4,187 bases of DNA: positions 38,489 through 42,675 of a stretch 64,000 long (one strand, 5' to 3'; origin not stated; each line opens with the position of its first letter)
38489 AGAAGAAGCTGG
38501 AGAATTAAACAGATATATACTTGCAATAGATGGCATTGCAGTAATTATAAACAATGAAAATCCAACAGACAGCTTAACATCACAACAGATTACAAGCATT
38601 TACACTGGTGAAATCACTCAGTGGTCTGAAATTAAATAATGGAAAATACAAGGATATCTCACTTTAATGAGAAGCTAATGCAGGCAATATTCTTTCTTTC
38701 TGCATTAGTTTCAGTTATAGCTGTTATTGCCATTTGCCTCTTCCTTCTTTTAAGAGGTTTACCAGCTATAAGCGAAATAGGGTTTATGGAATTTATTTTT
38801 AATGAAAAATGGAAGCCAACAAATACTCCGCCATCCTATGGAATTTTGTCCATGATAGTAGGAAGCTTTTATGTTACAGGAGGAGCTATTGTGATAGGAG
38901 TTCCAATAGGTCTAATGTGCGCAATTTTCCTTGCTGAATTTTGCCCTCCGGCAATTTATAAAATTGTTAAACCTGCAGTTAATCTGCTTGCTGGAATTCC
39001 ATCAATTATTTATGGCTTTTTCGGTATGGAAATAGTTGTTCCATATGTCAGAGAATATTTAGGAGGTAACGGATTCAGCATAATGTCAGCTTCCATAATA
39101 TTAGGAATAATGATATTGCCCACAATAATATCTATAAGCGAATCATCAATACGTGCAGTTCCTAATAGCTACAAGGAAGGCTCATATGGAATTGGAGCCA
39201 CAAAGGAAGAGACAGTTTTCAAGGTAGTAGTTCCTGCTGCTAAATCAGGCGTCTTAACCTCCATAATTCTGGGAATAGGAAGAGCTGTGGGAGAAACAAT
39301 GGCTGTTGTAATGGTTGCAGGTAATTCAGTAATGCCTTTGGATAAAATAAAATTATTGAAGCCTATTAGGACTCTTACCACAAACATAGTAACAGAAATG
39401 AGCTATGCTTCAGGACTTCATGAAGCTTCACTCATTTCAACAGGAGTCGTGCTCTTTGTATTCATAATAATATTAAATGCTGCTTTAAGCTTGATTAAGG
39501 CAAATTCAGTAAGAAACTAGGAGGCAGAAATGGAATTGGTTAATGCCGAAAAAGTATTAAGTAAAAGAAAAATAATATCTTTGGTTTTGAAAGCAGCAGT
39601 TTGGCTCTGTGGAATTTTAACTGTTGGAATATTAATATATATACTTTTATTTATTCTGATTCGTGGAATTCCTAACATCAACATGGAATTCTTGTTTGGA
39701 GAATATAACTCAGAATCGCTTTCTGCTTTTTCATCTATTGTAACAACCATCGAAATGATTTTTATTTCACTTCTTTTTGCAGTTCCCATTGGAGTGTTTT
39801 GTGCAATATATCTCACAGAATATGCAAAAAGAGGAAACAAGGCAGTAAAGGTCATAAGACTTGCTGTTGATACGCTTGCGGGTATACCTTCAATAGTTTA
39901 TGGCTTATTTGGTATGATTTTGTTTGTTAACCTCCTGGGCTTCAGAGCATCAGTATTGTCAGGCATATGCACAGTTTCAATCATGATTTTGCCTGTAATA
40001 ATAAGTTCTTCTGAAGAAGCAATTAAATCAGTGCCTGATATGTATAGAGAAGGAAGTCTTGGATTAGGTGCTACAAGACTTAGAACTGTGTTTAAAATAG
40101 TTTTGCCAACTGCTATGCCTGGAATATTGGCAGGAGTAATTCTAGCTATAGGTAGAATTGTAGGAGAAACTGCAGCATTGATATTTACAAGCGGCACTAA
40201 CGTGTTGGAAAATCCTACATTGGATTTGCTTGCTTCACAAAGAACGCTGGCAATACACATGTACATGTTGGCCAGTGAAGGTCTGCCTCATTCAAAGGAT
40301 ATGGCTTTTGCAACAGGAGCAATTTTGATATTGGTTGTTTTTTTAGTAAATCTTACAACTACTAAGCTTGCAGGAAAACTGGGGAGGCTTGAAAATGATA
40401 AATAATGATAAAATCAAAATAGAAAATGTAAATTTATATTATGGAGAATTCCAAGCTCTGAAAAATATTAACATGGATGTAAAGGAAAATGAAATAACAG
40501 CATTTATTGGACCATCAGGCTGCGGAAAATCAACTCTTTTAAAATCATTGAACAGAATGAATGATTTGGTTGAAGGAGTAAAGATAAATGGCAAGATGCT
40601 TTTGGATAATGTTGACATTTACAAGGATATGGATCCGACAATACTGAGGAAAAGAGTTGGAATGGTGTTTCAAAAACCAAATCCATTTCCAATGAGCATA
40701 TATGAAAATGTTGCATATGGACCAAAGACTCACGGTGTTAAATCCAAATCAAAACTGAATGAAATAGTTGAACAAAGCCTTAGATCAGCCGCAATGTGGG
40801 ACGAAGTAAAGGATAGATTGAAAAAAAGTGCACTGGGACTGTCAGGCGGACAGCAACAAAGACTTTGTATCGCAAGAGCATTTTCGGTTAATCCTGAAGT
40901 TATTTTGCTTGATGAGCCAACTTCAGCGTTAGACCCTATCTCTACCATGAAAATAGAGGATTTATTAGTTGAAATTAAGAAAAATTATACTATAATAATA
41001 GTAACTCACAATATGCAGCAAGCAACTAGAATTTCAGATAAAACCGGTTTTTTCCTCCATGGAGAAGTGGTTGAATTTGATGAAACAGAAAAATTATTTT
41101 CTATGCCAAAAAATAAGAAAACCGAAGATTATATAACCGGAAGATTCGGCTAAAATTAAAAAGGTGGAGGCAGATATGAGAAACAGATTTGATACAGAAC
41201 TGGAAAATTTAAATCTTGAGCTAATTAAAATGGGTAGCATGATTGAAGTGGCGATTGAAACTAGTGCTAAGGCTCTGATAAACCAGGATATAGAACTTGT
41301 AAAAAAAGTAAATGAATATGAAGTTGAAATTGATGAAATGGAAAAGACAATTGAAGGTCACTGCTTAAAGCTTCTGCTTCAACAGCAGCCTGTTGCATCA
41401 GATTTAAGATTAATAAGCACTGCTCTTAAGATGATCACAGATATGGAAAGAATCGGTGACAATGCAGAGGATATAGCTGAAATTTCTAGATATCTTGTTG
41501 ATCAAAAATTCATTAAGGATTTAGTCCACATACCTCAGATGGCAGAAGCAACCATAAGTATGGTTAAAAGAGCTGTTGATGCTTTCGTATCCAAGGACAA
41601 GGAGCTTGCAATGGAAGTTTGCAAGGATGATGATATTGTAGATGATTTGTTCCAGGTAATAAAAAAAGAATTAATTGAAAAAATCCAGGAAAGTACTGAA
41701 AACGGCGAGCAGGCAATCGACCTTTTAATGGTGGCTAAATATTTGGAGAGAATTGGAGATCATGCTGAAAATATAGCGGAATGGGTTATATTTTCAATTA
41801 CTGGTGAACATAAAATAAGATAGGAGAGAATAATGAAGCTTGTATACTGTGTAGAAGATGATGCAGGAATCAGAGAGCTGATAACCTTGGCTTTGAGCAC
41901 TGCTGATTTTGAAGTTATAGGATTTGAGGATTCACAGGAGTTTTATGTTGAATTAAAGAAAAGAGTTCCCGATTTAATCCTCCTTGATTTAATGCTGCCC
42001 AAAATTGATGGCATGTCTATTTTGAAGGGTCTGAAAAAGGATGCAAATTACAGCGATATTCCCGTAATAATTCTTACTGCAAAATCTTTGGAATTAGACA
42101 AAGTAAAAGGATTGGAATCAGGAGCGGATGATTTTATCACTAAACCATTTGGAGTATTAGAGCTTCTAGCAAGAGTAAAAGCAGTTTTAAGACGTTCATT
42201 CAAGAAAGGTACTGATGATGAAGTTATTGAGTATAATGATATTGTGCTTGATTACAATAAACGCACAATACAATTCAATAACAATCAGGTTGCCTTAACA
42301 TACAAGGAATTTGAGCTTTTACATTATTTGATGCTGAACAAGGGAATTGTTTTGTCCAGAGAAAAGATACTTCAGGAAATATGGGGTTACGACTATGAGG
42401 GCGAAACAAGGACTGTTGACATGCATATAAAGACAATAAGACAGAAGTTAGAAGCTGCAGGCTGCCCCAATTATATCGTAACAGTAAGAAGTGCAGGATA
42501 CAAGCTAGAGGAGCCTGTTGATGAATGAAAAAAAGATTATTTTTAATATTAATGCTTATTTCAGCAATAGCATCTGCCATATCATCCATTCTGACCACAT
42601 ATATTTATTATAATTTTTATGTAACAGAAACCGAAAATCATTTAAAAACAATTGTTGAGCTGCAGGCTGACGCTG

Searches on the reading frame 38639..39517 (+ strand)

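Call 14: search_protein_families(library=pfam, proteins=[window:38639-39517:+], max_evalue=0.00001)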
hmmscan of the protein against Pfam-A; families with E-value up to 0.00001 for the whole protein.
window:38639-39517:+ (293 aa): 1 family
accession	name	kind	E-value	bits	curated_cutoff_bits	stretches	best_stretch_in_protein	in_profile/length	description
PF00528.27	BPD_transp_1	-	3.9e-16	59.8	26.4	1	87-285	1-177/184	Binding-protein-dependent transport system inner membrane component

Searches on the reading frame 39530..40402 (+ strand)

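Call 14: search_protein_families(library=pfam, proteins=[window:39530-40402:+], max_evalue=0.00001)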
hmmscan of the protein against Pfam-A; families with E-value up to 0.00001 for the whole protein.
window:39530-40402:+ (291 aa): 1 family
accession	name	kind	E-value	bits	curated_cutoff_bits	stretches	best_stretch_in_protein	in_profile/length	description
PF00528.27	BPD_transp_1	-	4.1e-22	79.2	26.4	1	84-275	1-173/184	Binding-protein-dependent transport system inner membrane component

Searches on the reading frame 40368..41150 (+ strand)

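Call 14: search_protein_families(library=pfam, proteins=[window:40368-41150:+], max_evalue=0.00001)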
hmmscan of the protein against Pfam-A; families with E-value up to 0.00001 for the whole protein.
window:40368-41150:+ (261 aa): 3 families
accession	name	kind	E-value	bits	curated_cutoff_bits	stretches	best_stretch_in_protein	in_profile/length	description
PF00005.33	ABC_tran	-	1.2e-33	117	25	1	31-186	1-137/137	ABC transporter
PF13304.12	AAA_21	-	2.8e-12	47.8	27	1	128-216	207-300/304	AAA domain, putative AbiEii toxin, Type IV TA system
PF02463.25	SMC_N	-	4.2e-09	36.6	40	1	27-228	9-211/220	RecF/RecN/SMC N terminal domain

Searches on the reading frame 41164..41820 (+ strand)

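Call 14: search_protein_families(library=pfam, proteins=[window:41164-41820:+], max_evalue=0.00001)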
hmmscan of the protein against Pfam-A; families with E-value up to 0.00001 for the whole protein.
window:41164-41820:+ (219 aa): 1 family
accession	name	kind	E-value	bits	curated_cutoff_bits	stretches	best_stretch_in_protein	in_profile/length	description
PF01895.24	PhoU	-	1.1e-49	167.2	23.5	2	123-208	1-89/89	PhoU domain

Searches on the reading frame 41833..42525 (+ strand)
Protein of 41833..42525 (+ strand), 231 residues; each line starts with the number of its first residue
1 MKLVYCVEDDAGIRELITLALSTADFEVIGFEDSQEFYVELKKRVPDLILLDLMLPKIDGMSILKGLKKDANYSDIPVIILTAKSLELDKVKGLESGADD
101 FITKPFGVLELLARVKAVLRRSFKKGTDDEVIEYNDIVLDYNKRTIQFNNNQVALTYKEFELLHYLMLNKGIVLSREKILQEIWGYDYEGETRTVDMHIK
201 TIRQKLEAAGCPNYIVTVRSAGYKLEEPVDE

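Call 14: search_protein_families(library=pfam, proteins=[window:41833-42525:+], max_evalue=0.00001)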
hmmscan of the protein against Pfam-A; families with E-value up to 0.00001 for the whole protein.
window:41833-42525:+ (231 aa): 2 families
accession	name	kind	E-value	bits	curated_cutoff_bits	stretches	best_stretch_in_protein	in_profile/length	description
PF00486.34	Trans_reg_C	-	5e-29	100.6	26.2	1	151-225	2-77/77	Transcriptional regulatory protein, C terminal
PF00072.30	Response_reg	-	1.3e-25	90.2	30.2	1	4-116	1-111/111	Response regulator receiver domain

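Call 27: search_protein_families(library=ncbifam, proteins=[window:41833-42525:+], max_evalue=1e-20)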
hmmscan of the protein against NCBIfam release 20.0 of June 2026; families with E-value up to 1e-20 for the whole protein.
window:41833-42525:+ (231 aa): 38 families (the best 25 are shown)
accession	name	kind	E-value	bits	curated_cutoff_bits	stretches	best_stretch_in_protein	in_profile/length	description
TIGR02154.1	PhoB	equivalog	7.3e-72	241.3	296.2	1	4-225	5-225/226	phosphate regulon transcriptional regulator PhoB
NF040689.1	MtrAB_MtrA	equivalog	2.1e-59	200.5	300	1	5-224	2-217/219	MtrAB system response regulator MtrA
NF040534.1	resp_reg_YycF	equivalog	3.4e-59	199.9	340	1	4-227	3-229/231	response regulator YycF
NF045944.1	ResRegRpaBCyano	equivalog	8.1e-56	189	330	1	7-225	3-227/229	response regulator transcription factor RpaB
NF007546.0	PRK10161.1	equivalog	3.7e-54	183.7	471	1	4-225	5-225/229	phosphate response regulator transcription factor PhoB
NF053854.1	RespRegPhoBBctds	equivalog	2.7e-53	180.6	270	1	6-225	3-224/225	two-component system response regulator PhoB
NF033117.2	vanR_ACDEGLN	exception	5e-53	180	350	1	6-226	3-226/226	VanR-ABDEGLN family response regulator transcription factor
NF041733.1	resp_reg_CseB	equivalog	2e-52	177.8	350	1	4-226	3-227/228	two-component system response regulator CseB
NF008296.0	PRK11083.1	equivalog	4e-51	173.6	273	1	3-226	5-226/228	two-component system response regulator CreB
NF041209.1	resp_regPieR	equivalog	1.3e-49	169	450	1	1-227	1-229/231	two component system response regulator PieR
NF033120.0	vanR_FM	exception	6.1e-48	163.5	460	1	6-225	8-229/231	vancomycin resistance response regulator transcription factor, VanR-F/VanR-M family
TIGR01387.1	cztR_silR_copR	subfamily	9.7e-48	162.7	279.2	1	5-225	2-218/218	heavy metal response regulator transcription factor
NF007005.1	PRK09468.1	equivalog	3.3e-47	160.9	331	1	4-223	6-229/237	osmolarity response regulator transcription factor OmpR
NF045991.1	RespRegCtrARhodob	equivalog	5.6e-47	160.3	350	1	4-228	3-224/224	response regulator transcription factor CtrA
NF041734.1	resp_reg_RppA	equivalog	3.3e-46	157.5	250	1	4-226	3-228/229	two-component system response regulator RppA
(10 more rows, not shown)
